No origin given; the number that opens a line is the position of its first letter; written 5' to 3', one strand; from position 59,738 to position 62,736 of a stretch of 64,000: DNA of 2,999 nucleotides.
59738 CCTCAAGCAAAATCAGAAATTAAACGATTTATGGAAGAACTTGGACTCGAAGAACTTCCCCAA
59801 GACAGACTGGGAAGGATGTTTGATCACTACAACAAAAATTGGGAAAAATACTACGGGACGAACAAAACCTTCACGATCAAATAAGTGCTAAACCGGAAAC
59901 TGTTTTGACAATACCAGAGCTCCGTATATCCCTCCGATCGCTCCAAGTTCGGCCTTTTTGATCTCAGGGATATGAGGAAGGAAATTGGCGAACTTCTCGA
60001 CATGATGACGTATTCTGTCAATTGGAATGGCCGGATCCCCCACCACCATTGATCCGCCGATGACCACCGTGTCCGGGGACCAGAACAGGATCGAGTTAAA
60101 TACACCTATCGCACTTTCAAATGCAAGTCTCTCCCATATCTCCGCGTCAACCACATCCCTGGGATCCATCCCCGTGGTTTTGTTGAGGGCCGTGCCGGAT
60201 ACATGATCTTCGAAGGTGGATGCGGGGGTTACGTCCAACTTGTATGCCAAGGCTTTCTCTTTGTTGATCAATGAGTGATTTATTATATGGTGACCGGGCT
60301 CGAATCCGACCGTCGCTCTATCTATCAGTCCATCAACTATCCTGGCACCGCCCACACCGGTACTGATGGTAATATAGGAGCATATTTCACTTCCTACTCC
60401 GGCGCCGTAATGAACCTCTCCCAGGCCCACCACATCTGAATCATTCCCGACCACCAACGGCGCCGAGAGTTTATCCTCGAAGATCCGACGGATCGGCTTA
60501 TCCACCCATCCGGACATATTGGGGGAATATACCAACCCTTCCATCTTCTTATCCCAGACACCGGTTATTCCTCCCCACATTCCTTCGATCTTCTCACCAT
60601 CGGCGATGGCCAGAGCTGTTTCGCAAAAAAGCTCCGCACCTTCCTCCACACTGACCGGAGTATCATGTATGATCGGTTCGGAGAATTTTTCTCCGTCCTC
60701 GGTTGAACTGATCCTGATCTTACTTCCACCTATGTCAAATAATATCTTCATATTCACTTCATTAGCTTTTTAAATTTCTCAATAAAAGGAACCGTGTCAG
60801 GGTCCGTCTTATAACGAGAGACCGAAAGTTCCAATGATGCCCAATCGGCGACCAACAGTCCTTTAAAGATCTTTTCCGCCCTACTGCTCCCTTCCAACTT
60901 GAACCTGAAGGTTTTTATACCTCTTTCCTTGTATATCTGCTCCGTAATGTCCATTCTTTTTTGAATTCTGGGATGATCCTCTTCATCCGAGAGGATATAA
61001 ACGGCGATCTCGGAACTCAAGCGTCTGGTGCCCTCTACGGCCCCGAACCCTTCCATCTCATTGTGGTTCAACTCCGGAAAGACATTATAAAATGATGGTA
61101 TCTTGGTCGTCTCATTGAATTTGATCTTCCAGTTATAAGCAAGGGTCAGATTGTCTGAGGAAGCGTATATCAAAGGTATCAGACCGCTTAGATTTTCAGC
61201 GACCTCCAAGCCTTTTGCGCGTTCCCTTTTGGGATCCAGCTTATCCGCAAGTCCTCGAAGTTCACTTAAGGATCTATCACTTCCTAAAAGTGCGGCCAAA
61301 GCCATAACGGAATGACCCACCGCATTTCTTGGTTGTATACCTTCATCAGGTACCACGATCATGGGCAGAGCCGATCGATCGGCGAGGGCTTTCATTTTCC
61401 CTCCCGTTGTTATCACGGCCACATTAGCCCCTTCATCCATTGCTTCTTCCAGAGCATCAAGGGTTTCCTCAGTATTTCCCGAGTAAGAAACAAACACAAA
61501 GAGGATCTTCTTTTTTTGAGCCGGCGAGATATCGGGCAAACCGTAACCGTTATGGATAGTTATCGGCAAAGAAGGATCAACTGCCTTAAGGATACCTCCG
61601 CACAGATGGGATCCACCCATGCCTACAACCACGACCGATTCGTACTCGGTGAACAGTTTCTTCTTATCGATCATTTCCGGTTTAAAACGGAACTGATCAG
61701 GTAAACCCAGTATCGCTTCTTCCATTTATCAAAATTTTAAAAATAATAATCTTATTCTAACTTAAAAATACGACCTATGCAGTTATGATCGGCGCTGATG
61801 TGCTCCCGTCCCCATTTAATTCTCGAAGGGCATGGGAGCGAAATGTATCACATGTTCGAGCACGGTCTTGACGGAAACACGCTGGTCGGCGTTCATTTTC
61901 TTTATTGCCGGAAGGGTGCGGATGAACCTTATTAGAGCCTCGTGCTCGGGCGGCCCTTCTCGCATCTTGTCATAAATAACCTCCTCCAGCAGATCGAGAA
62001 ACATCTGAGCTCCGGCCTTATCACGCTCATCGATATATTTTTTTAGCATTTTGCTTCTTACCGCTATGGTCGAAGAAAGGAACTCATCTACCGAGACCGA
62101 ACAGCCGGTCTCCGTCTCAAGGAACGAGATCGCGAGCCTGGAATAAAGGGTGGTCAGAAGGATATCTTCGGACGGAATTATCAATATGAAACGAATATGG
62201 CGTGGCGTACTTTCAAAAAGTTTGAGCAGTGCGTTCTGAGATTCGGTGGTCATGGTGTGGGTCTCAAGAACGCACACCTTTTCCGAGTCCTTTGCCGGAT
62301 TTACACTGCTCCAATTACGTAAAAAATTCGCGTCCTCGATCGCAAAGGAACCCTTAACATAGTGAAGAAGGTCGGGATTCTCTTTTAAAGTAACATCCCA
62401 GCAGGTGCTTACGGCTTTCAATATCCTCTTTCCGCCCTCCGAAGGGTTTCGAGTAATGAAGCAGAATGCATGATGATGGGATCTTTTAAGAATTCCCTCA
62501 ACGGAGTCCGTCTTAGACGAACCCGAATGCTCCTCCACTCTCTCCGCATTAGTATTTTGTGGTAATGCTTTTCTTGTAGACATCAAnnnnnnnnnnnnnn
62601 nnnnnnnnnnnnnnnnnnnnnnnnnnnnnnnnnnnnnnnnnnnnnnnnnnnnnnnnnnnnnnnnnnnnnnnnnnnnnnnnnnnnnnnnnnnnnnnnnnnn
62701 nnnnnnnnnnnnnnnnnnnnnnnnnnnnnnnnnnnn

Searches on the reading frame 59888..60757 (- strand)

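Call 18: search_protein_families(library=pfam, proteins=[window:59888-60757:-], max_evalue=0.00001)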
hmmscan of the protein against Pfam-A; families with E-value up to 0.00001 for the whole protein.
window:59888-60757:- (289 aa): 1 family
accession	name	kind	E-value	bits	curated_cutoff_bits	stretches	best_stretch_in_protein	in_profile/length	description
PF00480.26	ROK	-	7.3e-20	72.1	22.9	1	8-286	5-293/294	ROK family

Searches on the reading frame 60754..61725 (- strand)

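Call 18: search_protein_families(library=pfam, proteins=[window:60754-61725:-], max_evalue=0.00001)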
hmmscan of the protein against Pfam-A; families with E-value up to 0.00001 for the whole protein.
window:60754-61725:- (323 aa): 2 families
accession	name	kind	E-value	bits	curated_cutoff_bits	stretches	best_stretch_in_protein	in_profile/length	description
PF10432.14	bact-PGI_C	-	4.2e-39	134.3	24.5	1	173-321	6-150/151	Bacterial phospho-glucose isomerase C-terminal SIS domain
PF01380.27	SIS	-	2.2e-06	27.9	25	0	71-146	52-128/131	SIS domain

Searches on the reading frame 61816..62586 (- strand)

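Call 51: search_protein_families(library=pfam, proteins=[window:61816-62586:-], max_evalue=0.0001)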
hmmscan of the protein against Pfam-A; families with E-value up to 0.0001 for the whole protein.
window:61816-62586:- (256 aa): 1 family
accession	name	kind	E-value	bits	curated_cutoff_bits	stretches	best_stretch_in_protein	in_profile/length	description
PF13177.12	DNA_pol3_delta2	-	9.7e-12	45.6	27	1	57-154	55-155/161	DNA polymerase III, delta subunit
